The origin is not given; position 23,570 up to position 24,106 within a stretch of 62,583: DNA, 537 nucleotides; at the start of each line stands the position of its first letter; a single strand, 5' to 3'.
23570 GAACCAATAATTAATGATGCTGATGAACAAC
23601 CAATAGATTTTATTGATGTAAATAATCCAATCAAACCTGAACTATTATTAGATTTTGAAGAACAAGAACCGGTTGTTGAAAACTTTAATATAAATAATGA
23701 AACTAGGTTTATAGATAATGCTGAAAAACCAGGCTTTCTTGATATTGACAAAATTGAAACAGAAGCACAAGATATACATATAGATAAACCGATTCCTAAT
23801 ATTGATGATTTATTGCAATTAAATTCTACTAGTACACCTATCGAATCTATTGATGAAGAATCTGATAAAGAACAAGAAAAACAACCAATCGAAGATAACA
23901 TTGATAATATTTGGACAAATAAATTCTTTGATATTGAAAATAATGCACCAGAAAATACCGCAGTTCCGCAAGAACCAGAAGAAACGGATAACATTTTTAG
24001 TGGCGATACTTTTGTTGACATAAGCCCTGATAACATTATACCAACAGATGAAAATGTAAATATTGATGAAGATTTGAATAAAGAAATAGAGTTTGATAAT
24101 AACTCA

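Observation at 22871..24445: Noc-type ParB paralogue without the membrane-targeting N-terminus but with an acidic insertion of about 270 aa, and no soj/spo0J beside it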

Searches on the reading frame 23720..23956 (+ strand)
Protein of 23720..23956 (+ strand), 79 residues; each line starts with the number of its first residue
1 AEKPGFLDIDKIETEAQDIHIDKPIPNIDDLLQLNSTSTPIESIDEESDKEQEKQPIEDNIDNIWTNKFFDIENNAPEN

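Call 67: search_protein_representatives(alignment_id=A3)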
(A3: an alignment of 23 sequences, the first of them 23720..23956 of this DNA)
Query: 23 sequences, 73 profile positions. Proteins with E-value up to 0.001 (for the whole library): 144; up to 1e-10: 67; up to 1e-30: 0. The best 144 are listed.
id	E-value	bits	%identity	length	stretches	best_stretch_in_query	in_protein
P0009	1.1e-18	84.0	-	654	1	2-72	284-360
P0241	1.6e-18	83.4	-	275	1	1-70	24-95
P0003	1.7e-18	83.4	-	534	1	2-72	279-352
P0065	1.8e-18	83.3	-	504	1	2-73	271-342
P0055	2.5e-18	82.8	-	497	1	2-72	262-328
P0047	3.6e-18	82.3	-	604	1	2-73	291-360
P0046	4.6e-18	81.9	-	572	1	2-72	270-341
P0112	9.6e-18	80.9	-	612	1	2-68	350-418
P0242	8.6e-17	77.9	-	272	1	2-72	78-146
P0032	1.4e-16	77.3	-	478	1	2-72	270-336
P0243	1.7e-16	76.9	-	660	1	2-71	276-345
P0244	3.0e-16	76.2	-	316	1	2-72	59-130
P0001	7.6e-16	74.9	-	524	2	2-71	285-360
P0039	1.2e-15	74.3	-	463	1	1-72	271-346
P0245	2.3e-15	73.3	-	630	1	2-72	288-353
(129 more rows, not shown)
